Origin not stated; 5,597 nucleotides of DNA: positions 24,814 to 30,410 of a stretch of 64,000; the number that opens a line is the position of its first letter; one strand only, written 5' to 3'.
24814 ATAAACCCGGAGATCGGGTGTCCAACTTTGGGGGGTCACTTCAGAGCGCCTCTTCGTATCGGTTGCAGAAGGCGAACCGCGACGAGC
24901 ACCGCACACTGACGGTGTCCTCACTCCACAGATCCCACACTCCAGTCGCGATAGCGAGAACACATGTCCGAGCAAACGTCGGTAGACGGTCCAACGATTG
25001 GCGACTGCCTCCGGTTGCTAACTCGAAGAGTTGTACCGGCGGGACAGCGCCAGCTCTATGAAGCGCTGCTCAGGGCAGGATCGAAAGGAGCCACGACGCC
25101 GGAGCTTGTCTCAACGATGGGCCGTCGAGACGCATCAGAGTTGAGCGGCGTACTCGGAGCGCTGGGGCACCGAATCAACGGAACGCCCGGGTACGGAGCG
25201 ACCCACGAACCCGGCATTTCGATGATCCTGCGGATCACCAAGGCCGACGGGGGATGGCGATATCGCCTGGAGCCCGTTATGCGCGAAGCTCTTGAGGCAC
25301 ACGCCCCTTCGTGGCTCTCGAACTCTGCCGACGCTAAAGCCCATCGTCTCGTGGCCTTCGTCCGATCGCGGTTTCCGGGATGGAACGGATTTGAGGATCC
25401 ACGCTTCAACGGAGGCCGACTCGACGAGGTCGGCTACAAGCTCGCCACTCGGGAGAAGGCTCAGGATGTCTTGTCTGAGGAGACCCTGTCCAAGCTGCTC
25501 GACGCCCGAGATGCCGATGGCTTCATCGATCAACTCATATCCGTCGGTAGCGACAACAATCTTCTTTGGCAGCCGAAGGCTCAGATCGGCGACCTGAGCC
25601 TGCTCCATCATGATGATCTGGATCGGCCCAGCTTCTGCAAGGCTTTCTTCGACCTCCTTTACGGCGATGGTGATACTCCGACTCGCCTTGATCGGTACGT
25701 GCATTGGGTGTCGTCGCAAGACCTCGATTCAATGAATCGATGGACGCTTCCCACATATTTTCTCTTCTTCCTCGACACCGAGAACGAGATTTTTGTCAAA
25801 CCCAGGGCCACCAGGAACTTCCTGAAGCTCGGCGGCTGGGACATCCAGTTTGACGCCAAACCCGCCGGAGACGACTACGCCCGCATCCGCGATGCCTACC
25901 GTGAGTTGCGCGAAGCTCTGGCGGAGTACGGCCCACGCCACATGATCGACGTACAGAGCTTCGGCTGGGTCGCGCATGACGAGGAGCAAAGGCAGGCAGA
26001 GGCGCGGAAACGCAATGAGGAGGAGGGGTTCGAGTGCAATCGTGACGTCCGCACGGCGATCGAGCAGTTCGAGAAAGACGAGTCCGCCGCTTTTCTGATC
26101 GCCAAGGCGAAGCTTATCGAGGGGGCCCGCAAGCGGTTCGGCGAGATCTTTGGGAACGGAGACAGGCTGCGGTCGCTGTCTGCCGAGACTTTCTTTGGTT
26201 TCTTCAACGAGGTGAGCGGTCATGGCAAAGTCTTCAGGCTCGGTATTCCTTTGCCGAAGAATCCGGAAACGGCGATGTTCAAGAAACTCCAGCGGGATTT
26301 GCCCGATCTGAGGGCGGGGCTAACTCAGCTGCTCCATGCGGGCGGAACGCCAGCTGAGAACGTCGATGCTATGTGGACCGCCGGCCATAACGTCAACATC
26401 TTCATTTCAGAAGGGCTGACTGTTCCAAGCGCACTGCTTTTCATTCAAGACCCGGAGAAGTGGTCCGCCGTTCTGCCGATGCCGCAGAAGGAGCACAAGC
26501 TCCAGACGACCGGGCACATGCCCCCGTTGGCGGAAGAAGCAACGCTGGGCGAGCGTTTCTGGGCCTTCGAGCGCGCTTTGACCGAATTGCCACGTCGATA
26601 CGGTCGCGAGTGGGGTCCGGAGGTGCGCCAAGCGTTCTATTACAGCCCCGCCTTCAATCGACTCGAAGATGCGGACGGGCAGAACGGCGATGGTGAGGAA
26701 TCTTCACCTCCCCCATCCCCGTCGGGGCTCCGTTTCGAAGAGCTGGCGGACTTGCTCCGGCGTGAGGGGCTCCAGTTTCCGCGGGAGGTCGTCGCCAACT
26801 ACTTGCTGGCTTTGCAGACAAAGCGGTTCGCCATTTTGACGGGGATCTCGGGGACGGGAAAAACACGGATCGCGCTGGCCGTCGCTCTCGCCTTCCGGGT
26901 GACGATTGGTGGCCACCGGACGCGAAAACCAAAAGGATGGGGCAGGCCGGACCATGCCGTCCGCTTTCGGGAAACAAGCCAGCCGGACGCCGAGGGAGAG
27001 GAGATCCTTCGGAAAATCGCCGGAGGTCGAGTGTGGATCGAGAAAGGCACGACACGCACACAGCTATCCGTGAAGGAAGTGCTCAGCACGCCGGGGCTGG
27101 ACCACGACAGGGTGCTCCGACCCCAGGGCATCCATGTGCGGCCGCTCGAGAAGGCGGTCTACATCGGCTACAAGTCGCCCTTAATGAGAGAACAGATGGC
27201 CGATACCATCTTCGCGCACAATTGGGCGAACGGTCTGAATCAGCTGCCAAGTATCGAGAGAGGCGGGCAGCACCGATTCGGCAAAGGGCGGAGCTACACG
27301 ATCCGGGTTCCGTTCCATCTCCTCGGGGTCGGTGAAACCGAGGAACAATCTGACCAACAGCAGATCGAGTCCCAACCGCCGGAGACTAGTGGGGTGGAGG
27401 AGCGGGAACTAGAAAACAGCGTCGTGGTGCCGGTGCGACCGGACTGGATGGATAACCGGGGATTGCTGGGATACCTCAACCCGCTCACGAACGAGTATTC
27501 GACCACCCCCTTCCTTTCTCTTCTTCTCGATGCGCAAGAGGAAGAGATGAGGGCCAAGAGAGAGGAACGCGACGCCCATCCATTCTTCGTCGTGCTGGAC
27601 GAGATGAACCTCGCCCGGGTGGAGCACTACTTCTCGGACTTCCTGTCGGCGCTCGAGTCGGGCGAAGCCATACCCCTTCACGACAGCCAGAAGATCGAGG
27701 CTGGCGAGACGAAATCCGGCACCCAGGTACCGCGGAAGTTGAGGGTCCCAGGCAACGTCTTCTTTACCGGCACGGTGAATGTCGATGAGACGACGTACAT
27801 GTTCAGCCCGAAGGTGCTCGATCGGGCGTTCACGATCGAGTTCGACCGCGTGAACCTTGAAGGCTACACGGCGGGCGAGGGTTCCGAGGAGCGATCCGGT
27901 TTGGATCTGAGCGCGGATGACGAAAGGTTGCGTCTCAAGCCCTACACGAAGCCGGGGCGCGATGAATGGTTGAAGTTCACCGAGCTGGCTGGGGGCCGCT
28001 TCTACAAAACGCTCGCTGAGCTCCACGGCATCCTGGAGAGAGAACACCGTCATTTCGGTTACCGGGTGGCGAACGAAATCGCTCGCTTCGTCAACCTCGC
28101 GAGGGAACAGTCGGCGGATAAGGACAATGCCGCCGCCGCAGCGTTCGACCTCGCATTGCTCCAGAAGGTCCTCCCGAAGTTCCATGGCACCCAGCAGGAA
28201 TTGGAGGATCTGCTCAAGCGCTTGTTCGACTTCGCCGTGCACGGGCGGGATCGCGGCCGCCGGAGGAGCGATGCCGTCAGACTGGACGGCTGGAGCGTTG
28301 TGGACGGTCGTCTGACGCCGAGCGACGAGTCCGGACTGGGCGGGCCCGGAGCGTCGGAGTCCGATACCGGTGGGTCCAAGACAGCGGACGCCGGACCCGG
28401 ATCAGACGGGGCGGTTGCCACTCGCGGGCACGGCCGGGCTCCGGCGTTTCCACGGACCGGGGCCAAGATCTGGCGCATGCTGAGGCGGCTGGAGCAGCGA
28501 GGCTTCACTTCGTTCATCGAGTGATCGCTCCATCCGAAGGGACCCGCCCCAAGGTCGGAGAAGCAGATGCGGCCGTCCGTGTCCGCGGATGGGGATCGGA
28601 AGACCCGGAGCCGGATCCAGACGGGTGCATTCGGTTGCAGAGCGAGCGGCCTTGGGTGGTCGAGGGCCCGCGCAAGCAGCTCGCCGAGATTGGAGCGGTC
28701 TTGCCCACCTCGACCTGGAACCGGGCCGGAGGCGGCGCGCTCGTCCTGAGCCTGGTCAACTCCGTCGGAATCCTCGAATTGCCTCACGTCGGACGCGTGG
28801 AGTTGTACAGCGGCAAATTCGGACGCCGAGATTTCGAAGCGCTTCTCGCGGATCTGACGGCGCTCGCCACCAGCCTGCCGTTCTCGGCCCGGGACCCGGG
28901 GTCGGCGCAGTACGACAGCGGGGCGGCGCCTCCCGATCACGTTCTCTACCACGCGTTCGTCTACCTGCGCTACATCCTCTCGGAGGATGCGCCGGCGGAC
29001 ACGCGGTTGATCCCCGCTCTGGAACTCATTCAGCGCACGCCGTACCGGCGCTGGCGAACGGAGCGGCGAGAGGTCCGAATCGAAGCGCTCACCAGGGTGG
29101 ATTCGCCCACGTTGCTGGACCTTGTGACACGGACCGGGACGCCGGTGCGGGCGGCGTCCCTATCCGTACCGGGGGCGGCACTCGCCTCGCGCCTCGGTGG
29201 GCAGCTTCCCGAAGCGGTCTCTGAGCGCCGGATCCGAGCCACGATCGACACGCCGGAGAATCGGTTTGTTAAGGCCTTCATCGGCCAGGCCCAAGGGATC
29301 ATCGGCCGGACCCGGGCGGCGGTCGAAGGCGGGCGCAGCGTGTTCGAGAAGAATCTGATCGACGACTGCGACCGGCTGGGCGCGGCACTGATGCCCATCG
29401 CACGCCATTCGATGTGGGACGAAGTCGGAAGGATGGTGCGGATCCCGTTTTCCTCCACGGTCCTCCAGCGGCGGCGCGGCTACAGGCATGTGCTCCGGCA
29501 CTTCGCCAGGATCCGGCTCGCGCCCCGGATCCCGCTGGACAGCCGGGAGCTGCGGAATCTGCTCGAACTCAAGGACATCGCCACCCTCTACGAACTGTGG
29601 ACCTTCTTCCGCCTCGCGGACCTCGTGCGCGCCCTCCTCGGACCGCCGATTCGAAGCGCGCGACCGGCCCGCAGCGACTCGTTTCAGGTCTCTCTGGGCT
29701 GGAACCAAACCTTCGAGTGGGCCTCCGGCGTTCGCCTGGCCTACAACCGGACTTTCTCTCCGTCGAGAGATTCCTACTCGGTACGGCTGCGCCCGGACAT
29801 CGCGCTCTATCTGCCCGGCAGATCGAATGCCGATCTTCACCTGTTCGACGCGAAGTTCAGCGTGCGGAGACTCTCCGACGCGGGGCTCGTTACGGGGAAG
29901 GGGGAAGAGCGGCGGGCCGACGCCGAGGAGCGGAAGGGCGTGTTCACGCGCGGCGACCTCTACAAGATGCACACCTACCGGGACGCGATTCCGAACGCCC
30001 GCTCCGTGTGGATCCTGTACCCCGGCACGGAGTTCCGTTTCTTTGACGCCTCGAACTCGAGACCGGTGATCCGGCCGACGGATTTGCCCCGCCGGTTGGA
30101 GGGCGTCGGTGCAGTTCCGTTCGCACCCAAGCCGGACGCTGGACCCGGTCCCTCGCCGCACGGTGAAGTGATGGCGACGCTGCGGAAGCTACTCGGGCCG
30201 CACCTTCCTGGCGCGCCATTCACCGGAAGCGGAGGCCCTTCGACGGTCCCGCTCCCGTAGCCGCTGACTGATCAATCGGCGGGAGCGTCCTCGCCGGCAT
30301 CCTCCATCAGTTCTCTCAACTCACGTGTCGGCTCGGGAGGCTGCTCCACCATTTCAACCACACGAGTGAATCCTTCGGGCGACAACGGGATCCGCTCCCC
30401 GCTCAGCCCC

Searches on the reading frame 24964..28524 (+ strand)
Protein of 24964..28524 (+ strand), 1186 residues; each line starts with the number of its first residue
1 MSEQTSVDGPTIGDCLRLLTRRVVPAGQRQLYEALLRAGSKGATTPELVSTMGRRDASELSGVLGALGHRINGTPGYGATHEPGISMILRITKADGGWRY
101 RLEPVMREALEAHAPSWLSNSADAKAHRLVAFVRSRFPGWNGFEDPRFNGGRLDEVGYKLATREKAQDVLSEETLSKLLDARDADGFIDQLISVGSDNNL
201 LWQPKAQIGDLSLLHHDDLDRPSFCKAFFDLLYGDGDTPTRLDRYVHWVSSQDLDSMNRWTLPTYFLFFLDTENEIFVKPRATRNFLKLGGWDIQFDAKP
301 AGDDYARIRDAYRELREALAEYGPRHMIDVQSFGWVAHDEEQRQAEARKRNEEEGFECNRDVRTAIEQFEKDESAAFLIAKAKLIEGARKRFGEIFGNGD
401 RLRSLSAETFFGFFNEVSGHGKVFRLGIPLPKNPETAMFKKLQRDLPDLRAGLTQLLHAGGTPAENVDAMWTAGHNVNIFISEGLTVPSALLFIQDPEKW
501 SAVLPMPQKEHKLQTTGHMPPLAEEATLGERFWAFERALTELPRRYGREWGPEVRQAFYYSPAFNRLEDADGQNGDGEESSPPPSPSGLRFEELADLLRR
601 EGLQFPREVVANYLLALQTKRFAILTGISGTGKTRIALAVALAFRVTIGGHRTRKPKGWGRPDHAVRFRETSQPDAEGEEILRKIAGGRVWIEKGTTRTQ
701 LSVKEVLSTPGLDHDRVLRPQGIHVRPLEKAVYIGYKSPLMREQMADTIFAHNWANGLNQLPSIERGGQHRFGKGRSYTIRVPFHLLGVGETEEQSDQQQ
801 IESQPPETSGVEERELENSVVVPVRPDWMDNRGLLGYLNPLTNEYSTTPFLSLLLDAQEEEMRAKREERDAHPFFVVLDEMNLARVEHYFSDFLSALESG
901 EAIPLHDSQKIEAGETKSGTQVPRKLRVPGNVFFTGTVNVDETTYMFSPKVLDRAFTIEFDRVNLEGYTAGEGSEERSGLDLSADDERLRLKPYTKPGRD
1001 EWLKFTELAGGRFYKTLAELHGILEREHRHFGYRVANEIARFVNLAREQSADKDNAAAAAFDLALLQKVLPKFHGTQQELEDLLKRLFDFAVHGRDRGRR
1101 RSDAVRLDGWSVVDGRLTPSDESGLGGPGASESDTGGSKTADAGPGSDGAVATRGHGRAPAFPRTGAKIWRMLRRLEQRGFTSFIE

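Call 13: search_protein_families(library=pfam, proteins=[window:24964-28524:+], max_evalue=0.001)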
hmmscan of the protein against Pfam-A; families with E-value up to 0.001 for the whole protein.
window:24964-28524:+ (1186 aa): 0 families

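Call 62: search_protein_families(library=padloc, proteins=[window:24964-28524:+], max_evalue=0.001)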
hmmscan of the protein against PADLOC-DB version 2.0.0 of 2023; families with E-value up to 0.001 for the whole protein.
window:24964-28524:+ (1186 aa): 1 family
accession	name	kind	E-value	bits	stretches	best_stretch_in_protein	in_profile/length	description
PDLC04547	PDC-M26A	-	1.1e-48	164.3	3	819-904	360-436/724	-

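Call 84: search_protein_families(library=ncbifam, proteins=[window:24964-28524:+], max_evalue=0.001)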
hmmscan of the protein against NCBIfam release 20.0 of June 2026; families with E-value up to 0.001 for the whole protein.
window:24964-28524:+ (1186 aa): 0 families

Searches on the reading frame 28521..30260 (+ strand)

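Call 13: search_protein_families(library=pfam, proteins=[window:28521-30260:+], max_evalue=0.001)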
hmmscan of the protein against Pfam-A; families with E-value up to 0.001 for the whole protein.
window:28521-30260:+ (579 aa): 2 families
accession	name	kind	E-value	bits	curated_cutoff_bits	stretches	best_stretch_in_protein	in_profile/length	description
PF09823.15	DUF2357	-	1.2e-30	107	23.3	1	98-328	34-251/251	Domain of unknown function (DUF2357)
PF04411.18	PDDEXK_7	-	6.6e-15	56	22.1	1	355-504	1-163/164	PD-(D/E)XK nuclease superfamily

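Call 62: search_protein_families(library=padloc, proteins=[window:28521-30260:+], max_evalue=0.001)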
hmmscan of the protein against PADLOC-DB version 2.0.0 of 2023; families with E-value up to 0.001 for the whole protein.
window:28521-30260:+ (579 aa): 0 families

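Call 84: search_protein_families(library=ncbifam, proteins=[window:28521-30260:+], max_evalue=0.001)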
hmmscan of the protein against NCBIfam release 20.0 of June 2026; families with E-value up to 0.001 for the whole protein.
window:28521-30260:+ (579 aa): 0 families
